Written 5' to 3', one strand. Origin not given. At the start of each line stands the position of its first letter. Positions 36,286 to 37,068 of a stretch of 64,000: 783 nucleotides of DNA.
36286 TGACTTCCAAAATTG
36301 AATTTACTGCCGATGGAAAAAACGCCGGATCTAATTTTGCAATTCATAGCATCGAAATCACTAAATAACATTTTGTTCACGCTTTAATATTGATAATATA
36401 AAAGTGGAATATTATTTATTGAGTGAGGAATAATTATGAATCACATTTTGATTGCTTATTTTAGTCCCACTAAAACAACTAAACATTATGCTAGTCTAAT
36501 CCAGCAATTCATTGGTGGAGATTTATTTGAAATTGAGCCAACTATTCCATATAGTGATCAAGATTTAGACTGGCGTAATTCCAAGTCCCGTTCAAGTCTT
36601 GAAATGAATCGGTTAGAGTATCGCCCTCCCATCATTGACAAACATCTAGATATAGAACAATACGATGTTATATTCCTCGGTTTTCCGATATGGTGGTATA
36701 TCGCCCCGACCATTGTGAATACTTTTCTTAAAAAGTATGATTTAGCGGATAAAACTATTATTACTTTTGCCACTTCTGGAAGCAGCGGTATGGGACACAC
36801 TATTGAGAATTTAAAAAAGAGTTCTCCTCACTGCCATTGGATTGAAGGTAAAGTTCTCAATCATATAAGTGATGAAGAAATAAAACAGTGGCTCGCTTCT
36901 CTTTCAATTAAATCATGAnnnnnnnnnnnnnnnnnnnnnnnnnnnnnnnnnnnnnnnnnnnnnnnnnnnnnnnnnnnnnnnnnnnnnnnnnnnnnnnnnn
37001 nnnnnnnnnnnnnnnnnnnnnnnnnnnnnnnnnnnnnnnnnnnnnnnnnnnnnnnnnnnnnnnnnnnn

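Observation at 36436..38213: Heliorhodopsin encoded in an apparent operon with flavodoxin and the DNA-repair methyltransferase Ogt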

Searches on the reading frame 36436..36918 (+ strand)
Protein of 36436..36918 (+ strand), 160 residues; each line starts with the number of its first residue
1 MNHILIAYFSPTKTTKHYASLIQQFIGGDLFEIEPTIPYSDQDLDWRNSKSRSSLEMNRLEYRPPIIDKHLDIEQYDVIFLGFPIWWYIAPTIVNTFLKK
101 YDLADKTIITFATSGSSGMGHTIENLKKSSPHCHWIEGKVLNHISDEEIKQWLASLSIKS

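Call 3: search_protein_families(library=pfam, proteins=[window:36436-36918:+], max_evalue=0.01)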
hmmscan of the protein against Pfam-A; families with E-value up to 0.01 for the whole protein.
window:36436-36918:+ (160 aa): 3 families
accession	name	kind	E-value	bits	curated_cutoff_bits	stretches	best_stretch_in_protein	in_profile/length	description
PF12682.12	Flavodoxin_4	-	2.1e-59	199.9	24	1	4-154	2-153/155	Flavodoxin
PF12724.12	Flavodoxin_5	-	0.0013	19.5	27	0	69-116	37-86/145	Flavodoxin domain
PF02525.22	Flavodoxin_2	-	0.0017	18.5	27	1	68-98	69-100/198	Flavodoxin-like fold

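Call 4: search_protein_families(library=ncbifam, proteins=[window:36436-36918:+], max_evalue=0.01)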
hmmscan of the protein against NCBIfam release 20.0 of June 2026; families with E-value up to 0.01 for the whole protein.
window:36436-36918:+ (160 aa): 7 families
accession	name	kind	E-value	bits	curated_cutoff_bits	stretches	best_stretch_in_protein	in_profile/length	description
NF005501.0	PRK07116.1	subfamily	4.2e-64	214.8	198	1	2-157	4-160/161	flavodoxin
NF005389.0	PRK06934.1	equivalog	2.5e-21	76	172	1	14-137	72-191/221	flavodoxin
NF038196.1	ferrodoxin_EFR1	subfamily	4.3e-06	26.9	75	1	70-129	35-94/242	EFR1 family ferrodoxin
NF010075.0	PRK13556.1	subfamily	0.00035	20.6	188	1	27-119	41-132/208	FMN-dependent NADH-azoreductase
NF006737.0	PRK09267.1-3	equivalog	0.00041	20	238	0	71-111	42-86/174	flavodoxin FldA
NF007280.0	PRK09739.1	equivalog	0.00043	20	162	1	61-99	65-103/199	NAD(P)H oxidoreductase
NF006735.0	PRK09267.1-1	equivalog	0.0038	17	315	0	71-89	42-60/176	flavodoxin FldA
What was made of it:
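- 36436..36918 (+): Short flavodoxin (Flavodoxin_4), 160 aa. PF12682 E 2e-59; NCBIfam PRK07116 214.8 bits, above the cut-off (calls 3, 4).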

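Call 38: find_homologous_proteins(query=window:36436-36918:+, max_evalue=1e-10)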
Query window:36436-36918:+ (160 aa): 7954 proteins with E <= 1e-10 among 8000 candidates; the best 120 are listed.
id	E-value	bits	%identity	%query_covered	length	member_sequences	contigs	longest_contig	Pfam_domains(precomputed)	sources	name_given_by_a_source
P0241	1.2e-91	323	85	100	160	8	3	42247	PF12682.13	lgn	-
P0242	1.4e-52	196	56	95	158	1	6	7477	PF02525.23,PF12724.13,PF03358.21,PF12682.13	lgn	-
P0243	1.6e-51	192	57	94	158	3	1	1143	PF12682.13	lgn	-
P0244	1.8e-51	192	57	93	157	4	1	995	PF03358.21,PF12682.13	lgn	-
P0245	2.7e-51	192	56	99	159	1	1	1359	PF02525.23,PF12682.13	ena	-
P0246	3.0e-51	191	56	99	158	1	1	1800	PF03358.21,PF12682.13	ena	-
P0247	4.4e-51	191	54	98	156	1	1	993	PF02525.23,PF12724.13,PF12682.13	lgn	-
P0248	4.6e-51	191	56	99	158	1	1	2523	PF02525.23,PF03358.21,PF12682.13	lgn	-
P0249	4.8e-51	191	55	96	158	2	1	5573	PF02525.23,PF03358.21,PF12682.13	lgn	-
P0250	8.0e-51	190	54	96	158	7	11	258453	PF02525.23,PF03358.21,PF12682.13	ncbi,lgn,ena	-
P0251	9.8e-51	190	55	99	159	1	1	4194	PF12724.13,PF12682.13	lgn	-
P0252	1.0e-50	190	54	96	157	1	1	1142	PF02525.23,PF12724.13,PF03358.21,PF12682.13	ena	-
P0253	1.0e-50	190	54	98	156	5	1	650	PF02525.23,PF12724.13,PF03358.21,PF12682.13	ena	-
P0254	1.3e-50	189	54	98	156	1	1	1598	PF12724.13,PF12682.13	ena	-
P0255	2.4e-50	188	52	99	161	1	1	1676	PF12724.13,PF12682.13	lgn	-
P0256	3.0e-50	188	54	98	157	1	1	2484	PF02525.23,PF12724.13,PF03358.21,PF12682.13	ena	-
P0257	3.0e-50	188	55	98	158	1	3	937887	PF12724.13,PF12682.13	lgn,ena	-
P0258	3.6e-50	188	53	98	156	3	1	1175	PF02525.23,PF12724.13,PF12682.13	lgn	-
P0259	4.4e-50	188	53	98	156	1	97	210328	PF12724.13,PF12682.13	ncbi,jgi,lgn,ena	-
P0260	4.6e-50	188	53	98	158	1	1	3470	PF12724.13,PF12682.13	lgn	-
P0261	4.9e-50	187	53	98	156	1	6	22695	PF12724.13,PF03358.21,PF12682.13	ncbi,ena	-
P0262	5.7e-50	187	57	94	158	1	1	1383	PF03358.21,PF12682.13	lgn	-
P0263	7.0e-50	187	55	98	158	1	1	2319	PF03358.21,PF12682.13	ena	-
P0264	7.1e-50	187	54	98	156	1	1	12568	PF02525.23,PF12724.13,PF03358.21,PF12682.13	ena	-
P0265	7.5e-50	187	53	98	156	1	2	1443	PF12724.13,PF12682.13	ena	-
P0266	7.7e-50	187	54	98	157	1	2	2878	PF02525.23,PF12724.13,PF03358.21,PF12682.13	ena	-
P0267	7.9e-50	187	55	98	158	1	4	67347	PF12724.13,PF12682.13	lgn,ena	-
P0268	8.4e-50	187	54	98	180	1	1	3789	PF02525.23,PF12724.13,PF03358.21,PF12682.13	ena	-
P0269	8.5e-50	187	53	98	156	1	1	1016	PF12724.13,PF12682.13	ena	-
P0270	8.6e-50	187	53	98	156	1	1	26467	PF12724.13,PF12682.13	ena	-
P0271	9.9e-50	186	54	98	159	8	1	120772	PF02525.23,PF12682.13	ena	-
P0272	1.0e-49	186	52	99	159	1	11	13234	PF02525.23,PF12682.13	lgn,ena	-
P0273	1.1e-49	186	53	98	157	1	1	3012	PF02525.23,PF12724.13,PF03358.21,PF12682.13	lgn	-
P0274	1.1e-49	186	54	98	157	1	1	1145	PF02525.23,PF12724.13,PF03358.21,PF12682.13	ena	-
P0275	1.1e-49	186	55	98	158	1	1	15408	PF12724.13,PF12682.13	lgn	-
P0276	1.1e-49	186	53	98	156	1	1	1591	PF02525.23,PF12724.13,PF12682.13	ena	-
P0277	1.2e-49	186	55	99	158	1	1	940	PF02525.23,PF03358.21,PF12682.13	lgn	-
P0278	1.2e-49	186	53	98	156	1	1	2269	PF12724.13,PF12682.13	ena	-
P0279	1.3e-49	186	54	98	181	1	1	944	PF02525.23,PF12724.13,PF03358.21,PF12682.13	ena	-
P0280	1.4e-49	186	52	99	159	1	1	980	PF12682.13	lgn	-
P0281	1.5e-49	186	54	98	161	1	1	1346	PF12682.13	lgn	-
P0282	1.6e-49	186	53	98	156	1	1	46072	PF12724.13,PF12682.13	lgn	-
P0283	1.7e-49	186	54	93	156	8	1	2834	PF12724.13,PF12682.13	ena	-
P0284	1.7e-49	186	55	95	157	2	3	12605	PF02525.23,PF12724.13,PF12682.13,PF12641.13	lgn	-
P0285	1.7e-49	186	52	96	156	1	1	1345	PF02525.23,PF12724.13,PF12682.13,PF12641.13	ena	-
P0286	1.8e-49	186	54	95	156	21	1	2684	PF12682.13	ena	-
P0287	1.8e-49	186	54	99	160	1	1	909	PF12724.13,PF12682.13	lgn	-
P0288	1.9e-49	186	55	98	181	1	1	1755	PF12724.13,PF03358.21,PF12682.13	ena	-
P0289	1.9e-49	186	53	98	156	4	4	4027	PF12724.13,PF12682.13,PF12641.13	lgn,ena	-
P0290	2.0e-49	185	54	98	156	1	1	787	PF12724.13,PF12682.13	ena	-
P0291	2.1e-49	185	55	94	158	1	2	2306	PF03358.21,PF12682.13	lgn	-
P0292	2.2e-49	185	57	99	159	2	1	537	PF02525.23,PF03358.21,PF12682.13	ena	-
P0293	2.2e-49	185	53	99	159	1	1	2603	PF12682.13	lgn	-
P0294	2.3e-49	185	55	97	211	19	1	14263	PF12724.13,PF12682.13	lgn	-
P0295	2.3e-49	185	55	96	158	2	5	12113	PF03358.21,PF12682.13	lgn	-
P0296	2.6e-49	185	53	98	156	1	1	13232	PF02525.23,PF12724.13,PF12682.13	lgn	-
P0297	2.6e-49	185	56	98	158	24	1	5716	PF02525.23,PF12724.13,PF12682.13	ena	-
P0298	2.9e-49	185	54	95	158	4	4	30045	PF02525.23,PF12682.13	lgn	-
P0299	3.1e-49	185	53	98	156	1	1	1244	PF12724.13,PF12682.13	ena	-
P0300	3.1e-49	185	53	98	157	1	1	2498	PF02525.23,PF12724.13,PF03358.21,PF12682.13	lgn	-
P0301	3.3e-49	185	53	98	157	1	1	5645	PF02525.23,PF12724.13,PF03358.21,PF12682.13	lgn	-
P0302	3.4e-49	185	54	98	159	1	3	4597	PF02525.23,PF12682.13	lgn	-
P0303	3.6e-49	185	53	98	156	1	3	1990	PF02525.23,PF12724.13,PF12682.13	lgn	-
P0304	3.7e-49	185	53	98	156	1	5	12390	PF02525.23,PF12724.13,PF12682.13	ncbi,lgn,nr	ncbi:hypothetical protein IMSAGC015_01861 [Lachnospiraceae bacterium]|nr:hypothetical protein IMSAGC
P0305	3.7e-49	185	52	99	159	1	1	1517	PF12682.13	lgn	-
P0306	3.7e-49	185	55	95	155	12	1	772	PF02525.23,PF03358.21,PF12682.13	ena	-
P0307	4.7e-49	184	52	96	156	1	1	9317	PF02525.23,PF12724.13,PF12682.13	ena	-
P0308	5.0e-49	184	53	98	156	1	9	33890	PF02525.23,PF12724.13,PF12682.13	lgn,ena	-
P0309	5.0e-49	184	52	99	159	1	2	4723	PF02525.23,PF12724.13,PF12682.13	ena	-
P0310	5.1e-49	184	54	98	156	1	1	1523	PF12724.13,PF12682.13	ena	-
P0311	5.1e-49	184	52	99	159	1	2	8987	PF02525.23,PF12682.13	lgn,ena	-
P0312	5.5e-49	184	54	98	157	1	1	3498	PF02525.23,PF12724.13,PF03358.21,PF12682.13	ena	-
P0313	5.6e-49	184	53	99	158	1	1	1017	PF12682.13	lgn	-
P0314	5.7e-49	184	56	96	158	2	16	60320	PF03358.21,PF12682.13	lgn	-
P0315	5.7e-49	184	54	99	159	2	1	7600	PF02525.23,PF03358.21,PF12682.13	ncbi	-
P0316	5.9e-49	184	56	96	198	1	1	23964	PF12724.13,PF12682.13,PF12641.13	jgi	-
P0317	6.0e-49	184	53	98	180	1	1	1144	PF12724.13,PF12682.13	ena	-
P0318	6.0e-49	184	55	97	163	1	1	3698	PF12724.13,PF12682.13,PF12641.13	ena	-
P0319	6.2e-49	184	54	98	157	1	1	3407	PF02525.23,PF12724.13,PF03358.21,PF12682.13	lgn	-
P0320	6.4e-49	184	53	98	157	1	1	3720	PF12724.13,PF12682.13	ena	-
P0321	6.8e-49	184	53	98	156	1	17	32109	PF02525.23,PF12724.13,PF12682.13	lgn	-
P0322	6.8e-49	184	53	98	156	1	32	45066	PF02525.23,PF12724.13,PF12682.13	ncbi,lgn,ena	-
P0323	7.3e-49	184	55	98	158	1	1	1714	PF02525.23,PF12724.13,PF03358.21,PF12682.13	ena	-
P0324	8.0e-49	183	53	99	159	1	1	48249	PF02525.23,PF12724.13,PF12682.13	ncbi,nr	ncbi:MAG: NAD(P)H-dependent oxidoreductase [bacterium]|nr:NAD(P)H-dependent oxidoreductase [bacteriu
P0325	8.3e-49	183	52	98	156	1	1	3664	PF12724.13,PF12682.13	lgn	-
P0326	8.3e-49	183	51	99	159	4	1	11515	PF02525.23,PF12724.13,PF03358.21,PF12682.13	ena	-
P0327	8.5e-49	183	57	94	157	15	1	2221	PF12682.13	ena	-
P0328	8.7e-49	183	51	99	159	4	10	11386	PF02525.23,PF12724.13,PF12682.13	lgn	-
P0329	8.8e-49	183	52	96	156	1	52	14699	PF02525.23,PF12724.13,PF12682.13,PF12641.13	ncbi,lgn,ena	-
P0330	8.8e-49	183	52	96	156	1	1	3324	PF02525.23,PF12724.13,PF12682.13,PF12641.13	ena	-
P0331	8.8e-49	183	52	96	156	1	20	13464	PF02525.23,PF12724.13,PF12682.13,PF12641.13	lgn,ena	-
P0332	9.1e-49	183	55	98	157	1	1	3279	PF12724.13,PF03358.21,PF12682.13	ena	-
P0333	9.4e-49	183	53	98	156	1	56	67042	PF02525.23,PF12724.13,PF12682.13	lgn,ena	-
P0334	9.7e-49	183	56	96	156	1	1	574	PF12724.13,PF12682.13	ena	-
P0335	9.7e-49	183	52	98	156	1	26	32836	PF02525.23,PF12724.13,PF12682.13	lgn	-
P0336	1.0e-48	183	52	99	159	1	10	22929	PF02525.23,PF12682.13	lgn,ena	-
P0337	1.0e-48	183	53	99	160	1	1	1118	PF03358.21,PF12682.13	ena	-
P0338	1.1e-48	183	55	98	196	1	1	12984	PF12724.13,PF12682.13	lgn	-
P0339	1.1e-48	183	54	98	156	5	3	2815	PF12682.13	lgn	-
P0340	1.1e-48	183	53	98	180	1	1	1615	PF12724.13,PF12682.13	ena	-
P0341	1.1e-48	183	54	98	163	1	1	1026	PF02525.23,PF12724.13,PF12682.13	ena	-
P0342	1.1e-48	183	55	99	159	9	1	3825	PF12724.13,PF12682.13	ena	-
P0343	1.2e-48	183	52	96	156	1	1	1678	PF02525.23,PF12724.13,PF12682.13,PF12641.13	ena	-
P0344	1.3e-48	183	53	98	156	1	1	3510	PF02525.23,PF12724.13,PF12682.13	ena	-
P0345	1.6e-48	183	55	99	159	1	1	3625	PF02525.23,PF03358.21,PF12682.13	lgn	-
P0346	1.7e-48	182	52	98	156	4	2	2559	PF02525.23,PF12724.13,PF12682.13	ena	-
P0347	1.7e-48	182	52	98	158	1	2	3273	PF12724.13,PF12682.13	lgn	-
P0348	1.7e-48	182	56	93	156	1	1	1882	PF12682.13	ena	-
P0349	1.8e-48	182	55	98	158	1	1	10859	PF02525.23,PF12724.13,PF03358.21,PF12682.13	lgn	-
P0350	1.8e-48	182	54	93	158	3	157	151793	PF03358.21,PF12682.13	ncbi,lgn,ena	-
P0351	1.9e-48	182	55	97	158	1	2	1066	PF12682.13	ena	-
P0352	1.9e-48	182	53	99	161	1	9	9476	PF02525.23,PF03358.21,PF12682.13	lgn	-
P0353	1.9e-48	182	54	98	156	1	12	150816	PF12724.13,PF12682.13,PF12641.13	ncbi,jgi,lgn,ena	-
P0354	2.0e-48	182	55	99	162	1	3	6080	PF02525.23,PF12724.13,PF12682.13,PF12641.13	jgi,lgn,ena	jgi:flavodoxin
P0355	2.1e-48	182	53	98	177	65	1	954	PF12724.13,PF12682.13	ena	-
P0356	2.1e-48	182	53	99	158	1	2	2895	PF02525.23,PF12682.13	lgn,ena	-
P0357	2.2e-48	182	52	98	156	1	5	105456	PF12724.13,PF12682.13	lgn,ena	-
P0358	2.2e-48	182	54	98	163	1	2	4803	PF02525.23,PF12724.13,PF12682.13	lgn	-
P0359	2.4e-48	182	52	96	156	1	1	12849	PF02525.23,PF12724.13,PF12682.13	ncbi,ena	ncbi:MAG: flavodoxin [Candidatus Fimisoma sp.]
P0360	2.4e-48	182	52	96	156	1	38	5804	PF02525.23,PF12724.13,PF12682.13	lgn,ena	-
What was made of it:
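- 36436..36918 (+): Homologues: 85%, then at most 57% identity (call 38).
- Fld: 85%, then at most 57% (call 38).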

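Call 54: find_encoding_contigs(protein=P0242, flank=4000, max_places=4)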
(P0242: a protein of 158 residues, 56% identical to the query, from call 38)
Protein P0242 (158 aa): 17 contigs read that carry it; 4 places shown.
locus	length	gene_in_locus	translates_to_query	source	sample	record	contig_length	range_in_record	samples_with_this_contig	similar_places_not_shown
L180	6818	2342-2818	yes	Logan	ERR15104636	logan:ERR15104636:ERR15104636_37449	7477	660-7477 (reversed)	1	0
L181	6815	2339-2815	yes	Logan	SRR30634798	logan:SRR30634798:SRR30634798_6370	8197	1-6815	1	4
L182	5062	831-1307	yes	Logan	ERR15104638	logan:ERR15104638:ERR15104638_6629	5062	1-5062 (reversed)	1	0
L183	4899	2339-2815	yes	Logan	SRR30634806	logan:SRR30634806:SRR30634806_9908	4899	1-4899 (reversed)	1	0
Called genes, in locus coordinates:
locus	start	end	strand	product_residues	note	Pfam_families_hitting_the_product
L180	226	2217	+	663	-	PF04055:Radical_SAM (faint), PF08497:Radical_SAM_N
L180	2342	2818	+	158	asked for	PF02525:Flavodoxin_2 (faint), PF03358:FMN_red (faint), PF12682:Flavodoxin_4, PF12724:Flavodoxin_5 (faint)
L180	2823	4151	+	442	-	PF01554:MatE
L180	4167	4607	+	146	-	PF18050:Cyclophil_like2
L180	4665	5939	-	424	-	PF00202:Aminotran_3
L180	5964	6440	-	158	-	PF13404:HTH_AsnC-type (faint), PF13412:HTH_24 (faint), PF22451:NirdL-like_HTH, PF17805:AsnC_trans_reg2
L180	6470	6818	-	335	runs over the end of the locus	?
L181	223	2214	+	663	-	PF04055:Radical_SAM (faint), PF08497:Radical_SAM_N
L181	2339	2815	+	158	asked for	PF02525:Flavodoxin_2 (faint), PF03358:FMN_red (faint), PF12682:Flavodoxin_4, PF12724:Flavodoxin_5 (faint)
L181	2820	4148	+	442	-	PF01554:MatE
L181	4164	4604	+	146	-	PF18050:Cyclophil_like2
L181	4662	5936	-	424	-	PF00202:Aminotran_3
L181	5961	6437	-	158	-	PF13404:HTH_AsnC-type (faint), PF13412:HTH_24 (faint), PF22451:NirdL-like_HTH, PF17805:AsnC_trans_reg2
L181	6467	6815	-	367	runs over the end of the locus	PF01926:MMR_HSR1, PF02421:FeoB_N, PF06071:YchF-GTPase_C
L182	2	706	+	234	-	?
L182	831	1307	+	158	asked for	PF02525:Flavodoxin_2 (faint), PF03358:FMN_red (faint), PF12682:Flavodoxin_4, PF12724:Flavodoxin_5 (faint)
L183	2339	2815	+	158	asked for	PF02525:Flavodoxin_2 (faint), PF03358:FMN_red (faint), PF12682:Flavodoxin_4, PF12724:Flavodoxin_5 (faint)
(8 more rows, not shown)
